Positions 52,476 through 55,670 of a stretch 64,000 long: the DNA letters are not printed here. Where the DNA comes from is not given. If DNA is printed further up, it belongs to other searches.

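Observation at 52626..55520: Cyclase - P-loop ATPase - TPR protein ending in a degenerate kinase domain, tail-to-tail with a real Ser/Thr kinase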

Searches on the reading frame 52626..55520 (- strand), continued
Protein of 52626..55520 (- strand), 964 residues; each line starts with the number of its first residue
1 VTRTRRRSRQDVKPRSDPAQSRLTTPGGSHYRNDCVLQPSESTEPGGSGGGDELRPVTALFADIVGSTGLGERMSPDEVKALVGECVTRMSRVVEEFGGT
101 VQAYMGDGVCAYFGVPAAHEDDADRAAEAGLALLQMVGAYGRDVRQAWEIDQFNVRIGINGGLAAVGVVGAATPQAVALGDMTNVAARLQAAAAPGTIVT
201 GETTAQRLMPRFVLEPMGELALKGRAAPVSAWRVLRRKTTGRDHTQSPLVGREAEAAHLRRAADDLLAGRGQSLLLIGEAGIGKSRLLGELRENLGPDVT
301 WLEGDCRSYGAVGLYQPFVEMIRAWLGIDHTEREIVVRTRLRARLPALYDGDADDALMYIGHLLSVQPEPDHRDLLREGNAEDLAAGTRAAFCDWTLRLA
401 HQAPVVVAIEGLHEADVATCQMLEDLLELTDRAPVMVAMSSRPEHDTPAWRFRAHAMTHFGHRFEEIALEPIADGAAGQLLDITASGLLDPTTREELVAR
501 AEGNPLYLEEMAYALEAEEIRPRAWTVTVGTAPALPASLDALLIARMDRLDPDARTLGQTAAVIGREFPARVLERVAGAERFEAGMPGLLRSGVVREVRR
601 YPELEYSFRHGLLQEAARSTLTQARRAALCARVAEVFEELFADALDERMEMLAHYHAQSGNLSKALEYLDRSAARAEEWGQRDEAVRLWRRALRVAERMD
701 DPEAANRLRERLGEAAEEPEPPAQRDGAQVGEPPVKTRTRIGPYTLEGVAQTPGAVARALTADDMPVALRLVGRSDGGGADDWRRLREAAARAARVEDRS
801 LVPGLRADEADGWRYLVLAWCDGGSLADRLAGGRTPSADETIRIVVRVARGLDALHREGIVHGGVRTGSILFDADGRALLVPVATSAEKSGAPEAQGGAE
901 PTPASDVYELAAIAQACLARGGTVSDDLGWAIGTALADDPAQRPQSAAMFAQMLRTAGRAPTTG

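Call 81: find_related_loci(query=A3, collection=metagenome_contigs, flank=6000)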
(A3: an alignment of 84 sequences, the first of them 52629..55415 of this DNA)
Query A3 (929 aa) in metagenome_contigs; peptide patterns used: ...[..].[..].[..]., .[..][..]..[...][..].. (x = any residue, [..] = any of these).
600 stretches matched a pattern (row limit reached: there are more); 559 encode a relative of the query (tblastn E <= 1e-3); the best 80 are kept; 80 distinct loci.
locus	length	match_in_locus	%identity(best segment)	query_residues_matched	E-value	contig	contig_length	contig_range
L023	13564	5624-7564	50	13-666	9e-162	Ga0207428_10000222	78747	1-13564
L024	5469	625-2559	38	17-651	7e-111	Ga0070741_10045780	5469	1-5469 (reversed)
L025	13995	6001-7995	40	17-663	2e-113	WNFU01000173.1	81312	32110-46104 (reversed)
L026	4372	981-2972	38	17-663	5e-110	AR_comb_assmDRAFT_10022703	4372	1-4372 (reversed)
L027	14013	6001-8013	37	13-673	3e-108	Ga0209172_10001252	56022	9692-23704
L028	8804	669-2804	35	2-691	4e-101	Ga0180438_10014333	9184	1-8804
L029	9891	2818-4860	34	13-682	1e-93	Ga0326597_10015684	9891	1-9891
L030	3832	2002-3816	36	18-606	2e-94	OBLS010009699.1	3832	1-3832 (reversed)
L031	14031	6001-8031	34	18-673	3e-91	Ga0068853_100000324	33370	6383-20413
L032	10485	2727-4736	34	18-677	4e-89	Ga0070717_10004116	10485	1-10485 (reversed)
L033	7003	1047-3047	35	18-663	1e-88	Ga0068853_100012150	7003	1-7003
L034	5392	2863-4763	38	18-633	8e-94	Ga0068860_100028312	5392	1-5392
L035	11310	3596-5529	38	18-634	6e-92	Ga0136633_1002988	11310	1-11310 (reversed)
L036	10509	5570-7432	36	20-677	9e-84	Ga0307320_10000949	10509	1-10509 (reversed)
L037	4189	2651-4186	36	18-518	9e-81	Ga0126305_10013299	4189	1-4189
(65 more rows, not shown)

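Call 83: find_encoding_contigs(protein=P0212, flank=5000, max_places=2)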
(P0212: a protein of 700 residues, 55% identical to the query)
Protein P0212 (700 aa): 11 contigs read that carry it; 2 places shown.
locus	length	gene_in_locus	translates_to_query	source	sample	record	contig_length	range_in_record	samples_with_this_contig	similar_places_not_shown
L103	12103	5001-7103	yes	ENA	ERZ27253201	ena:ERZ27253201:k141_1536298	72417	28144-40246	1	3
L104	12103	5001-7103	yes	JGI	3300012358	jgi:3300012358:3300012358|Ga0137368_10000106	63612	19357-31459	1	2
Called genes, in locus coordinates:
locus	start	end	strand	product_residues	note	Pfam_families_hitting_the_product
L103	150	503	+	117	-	PF02482:Ribosomal_S30AE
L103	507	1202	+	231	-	PF00072:Response_reg, PF00196:GerE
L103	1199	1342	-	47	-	-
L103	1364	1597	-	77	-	PF01243:PNPOx_N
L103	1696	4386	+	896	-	PF07517:SecA_DEAD, PF01043:SecA_PP_bind, PF21090:P-loop_SecA, PF07516:SecA_SW, PF02810:SEC-C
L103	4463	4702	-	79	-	-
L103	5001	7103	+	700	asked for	PF00211:Guanylate_cyc, PF13191:AAA_16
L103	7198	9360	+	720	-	PF00069:Pkinase, PF07714:PK_Tyr_Ser-Thr, PF21959:DUF6923 (faint)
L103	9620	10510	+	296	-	PF03462:PCRF, PF00472:RF-1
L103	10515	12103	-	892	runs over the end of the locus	PF09586:YfhO (weak)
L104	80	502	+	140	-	PF02482:Ribosomal_S30AE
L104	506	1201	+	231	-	PF00072:Response_reg, PF00196:GerE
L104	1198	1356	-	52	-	-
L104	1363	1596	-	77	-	PF01243:PNPOx_N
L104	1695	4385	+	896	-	PF07517:SecA_DEAD, PF01043:SecA_PP_bind, PF21090:P-loop_SecA, PF07516:SecA_SW, PF02810:SEC-C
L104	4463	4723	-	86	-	-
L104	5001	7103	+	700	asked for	PF00211:Guanylate_cyc, PF13191:AAA_16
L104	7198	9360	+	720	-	PF00069:Pkinase, PF07714:PK_Tyr_Ser-Thr, PF21959:DUF6923 (faint)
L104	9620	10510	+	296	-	PF03462:PCRF, PF00472:RF-1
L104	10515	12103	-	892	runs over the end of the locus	PF09586:YfhO (weak)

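Call 84: find_encoding_contigs(protein=P0168, flank=5000, max_places=2)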
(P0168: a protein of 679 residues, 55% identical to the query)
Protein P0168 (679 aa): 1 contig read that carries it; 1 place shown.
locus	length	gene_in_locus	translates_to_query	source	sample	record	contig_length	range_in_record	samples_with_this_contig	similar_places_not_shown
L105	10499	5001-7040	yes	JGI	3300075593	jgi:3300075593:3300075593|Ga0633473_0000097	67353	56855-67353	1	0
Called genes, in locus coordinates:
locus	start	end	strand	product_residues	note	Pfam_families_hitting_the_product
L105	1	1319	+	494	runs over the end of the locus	PF00120:Gln-synt_C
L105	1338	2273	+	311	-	PF13522:GATase_6, PF13537:GATase_7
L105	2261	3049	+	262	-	PF01493:GXGXG (faint)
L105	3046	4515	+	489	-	PF01645:Glu_synthase, PF01070:FMN_dh, PF03060:NMO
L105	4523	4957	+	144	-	-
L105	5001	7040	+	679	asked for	PF00211:Guanylate_cyc, PF13191:AAA_16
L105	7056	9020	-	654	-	PF00069:Pkinase, PF07714:PK_Tyr_Ser-Thr, PF24684:Vgb_lyase (faint)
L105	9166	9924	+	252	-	PF00069:Pkinase, PF03109:ABC1 (faint), PF07714:PK_Tyr_Ser-Thr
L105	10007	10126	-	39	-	-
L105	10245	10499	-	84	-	?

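Call 85: find_encoding_contigs(protein=P0187, flank=5000, max_places=2)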
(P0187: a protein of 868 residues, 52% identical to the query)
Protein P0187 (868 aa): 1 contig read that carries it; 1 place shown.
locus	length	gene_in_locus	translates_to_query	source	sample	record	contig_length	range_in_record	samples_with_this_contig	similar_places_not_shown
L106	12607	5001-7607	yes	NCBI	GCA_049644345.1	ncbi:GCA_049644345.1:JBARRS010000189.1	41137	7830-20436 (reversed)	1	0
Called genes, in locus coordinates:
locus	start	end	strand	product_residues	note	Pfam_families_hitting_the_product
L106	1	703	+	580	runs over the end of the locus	PF17848:Zn_ribbon_ACC, PF01039:Carboxyl_trans, PF03255:ACCA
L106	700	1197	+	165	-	PF00364:Biotin_lipoyl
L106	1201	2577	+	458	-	PF00289:Biotin_carb_N, PF02786:CPSase_L_D2, PF02222:ATP-grasp, PF07478:Dala_Dala_lig_C, PF02785:Biotin_carb_C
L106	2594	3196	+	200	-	PF11849:DUF3369 (faint), PF13185:GAF_2, PF01590:GAF, PF13492:GAF_3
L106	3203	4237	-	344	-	PF00698:Acyl_transf_1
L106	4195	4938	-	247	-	PF00149:Metallophos, PF12850:Metallophos_2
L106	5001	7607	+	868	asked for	PF16697:Yop-YscD_cpl, PF00498:FHA, PF12773:DZR (faint), PF00211:Guanylate_cyc, PF13191:AAA_16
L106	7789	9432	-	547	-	PF00069:Pkinase, PF07714:PK_Tyr_Ser-Thr, PF01636:APH (faint)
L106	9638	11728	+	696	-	PF13500:AAA_26, PF07085:DRTGG, PF01515:PTA_PTB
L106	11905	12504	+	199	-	PF02632:BioY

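Call 90: list_cluster_members(proteins=[P0119, P0145])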
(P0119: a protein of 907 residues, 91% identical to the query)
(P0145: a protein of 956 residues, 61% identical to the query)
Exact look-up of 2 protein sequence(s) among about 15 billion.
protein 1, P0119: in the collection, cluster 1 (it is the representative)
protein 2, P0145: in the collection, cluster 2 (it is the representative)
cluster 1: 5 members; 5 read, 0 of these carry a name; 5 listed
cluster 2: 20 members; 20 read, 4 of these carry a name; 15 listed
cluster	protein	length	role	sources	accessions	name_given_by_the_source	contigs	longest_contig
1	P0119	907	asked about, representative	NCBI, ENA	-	-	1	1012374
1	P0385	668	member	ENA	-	-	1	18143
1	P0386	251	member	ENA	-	-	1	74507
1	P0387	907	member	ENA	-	-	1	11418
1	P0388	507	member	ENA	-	-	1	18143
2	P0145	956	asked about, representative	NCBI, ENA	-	-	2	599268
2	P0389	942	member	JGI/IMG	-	class 3 adenylate cyclase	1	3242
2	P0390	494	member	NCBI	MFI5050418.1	MAG: AAA family ATPase, partial [Gaiellales bacterium]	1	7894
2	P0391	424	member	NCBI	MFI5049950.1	MAG: hypothetical protein ACHQEA_08815, partial [Gaiellales bacterium]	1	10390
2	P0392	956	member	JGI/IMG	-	class 3 adenylate cyclase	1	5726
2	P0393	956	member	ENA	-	-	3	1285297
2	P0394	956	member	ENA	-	-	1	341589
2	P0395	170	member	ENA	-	-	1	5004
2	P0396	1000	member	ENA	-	-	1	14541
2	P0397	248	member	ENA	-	-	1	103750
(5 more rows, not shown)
